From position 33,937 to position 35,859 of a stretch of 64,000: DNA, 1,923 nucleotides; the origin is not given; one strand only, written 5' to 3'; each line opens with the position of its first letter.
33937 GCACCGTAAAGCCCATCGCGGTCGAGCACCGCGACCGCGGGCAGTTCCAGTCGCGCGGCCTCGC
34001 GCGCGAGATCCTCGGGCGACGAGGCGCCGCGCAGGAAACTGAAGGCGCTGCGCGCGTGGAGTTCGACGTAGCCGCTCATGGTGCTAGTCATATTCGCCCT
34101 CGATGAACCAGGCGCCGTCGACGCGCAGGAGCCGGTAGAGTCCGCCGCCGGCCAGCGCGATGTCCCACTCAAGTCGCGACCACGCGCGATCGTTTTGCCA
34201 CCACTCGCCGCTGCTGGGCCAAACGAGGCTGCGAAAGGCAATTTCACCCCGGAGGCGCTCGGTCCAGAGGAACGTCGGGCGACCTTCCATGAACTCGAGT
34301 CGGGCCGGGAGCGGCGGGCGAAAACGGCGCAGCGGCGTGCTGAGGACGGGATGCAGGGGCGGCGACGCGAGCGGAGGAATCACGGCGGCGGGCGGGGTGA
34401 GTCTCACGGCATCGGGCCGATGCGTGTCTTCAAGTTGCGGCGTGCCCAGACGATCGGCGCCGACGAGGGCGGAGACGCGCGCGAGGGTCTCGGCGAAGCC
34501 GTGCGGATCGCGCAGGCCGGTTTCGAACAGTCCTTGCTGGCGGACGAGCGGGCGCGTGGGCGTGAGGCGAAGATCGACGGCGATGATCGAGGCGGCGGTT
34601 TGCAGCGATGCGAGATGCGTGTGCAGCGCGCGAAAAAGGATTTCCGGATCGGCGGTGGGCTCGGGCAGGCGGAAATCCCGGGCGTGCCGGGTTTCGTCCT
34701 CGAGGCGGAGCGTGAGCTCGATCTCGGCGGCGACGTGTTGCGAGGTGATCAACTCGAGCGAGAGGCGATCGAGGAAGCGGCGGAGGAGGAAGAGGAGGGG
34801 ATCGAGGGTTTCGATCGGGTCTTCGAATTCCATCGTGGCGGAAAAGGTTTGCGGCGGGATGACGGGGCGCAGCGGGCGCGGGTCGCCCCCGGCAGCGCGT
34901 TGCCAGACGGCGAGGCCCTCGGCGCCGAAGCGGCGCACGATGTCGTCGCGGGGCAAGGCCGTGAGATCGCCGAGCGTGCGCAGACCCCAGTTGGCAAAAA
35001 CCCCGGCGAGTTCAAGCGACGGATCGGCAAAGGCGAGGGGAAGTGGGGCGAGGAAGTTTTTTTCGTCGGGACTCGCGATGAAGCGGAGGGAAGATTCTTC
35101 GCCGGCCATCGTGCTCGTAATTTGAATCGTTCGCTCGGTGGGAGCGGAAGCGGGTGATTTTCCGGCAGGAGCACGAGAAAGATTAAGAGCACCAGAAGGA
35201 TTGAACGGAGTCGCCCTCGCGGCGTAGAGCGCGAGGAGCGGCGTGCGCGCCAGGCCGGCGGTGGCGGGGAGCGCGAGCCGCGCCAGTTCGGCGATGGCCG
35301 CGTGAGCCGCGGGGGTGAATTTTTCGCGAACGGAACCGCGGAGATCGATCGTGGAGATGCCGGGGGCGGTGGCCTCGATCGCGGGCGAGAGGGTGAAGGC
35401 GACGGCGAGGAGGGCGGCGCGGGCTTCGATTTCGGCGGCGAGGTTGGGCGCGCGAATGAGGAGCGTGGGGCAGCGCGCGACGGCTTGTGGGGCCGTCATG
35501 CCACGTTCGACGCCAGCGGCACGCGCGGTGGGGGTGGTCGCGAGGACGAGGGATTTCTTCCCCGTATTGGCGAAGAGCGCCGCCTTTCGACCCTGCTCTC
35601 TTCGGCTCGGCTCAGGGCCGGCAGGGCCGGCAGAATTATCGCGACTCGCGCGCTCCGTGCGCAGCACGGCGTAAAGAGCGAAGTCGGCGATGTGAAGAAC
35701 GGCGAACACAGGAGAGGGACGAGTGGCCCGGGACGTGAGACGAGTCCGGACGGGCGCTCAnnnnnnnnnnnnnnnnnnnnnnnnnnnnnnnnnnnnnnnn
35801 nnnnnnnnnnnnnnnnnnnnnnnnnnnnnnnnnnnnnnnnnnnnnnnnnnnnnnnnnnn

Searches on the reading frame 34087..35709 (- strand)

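Call 83: search_protein_families(library=pfam, proteins=[window:34087-35709:-], max_evalue=0.00001)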
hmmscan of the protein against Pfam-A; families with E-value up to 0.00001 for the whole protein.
window:34087-35709:- (541 aa): 2 families
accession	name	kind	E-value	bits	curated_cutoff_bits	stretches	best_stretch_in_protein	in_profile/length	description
PF00817.25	IMS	-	1.3e-12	48.3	23.2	1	47-164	26-147/148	impB/mucB/samB family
PF11799.13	IMS_C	-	9.1e-07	29.7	20.7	1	287-370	2-85/109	impB/mucB/samB family C-terminal domain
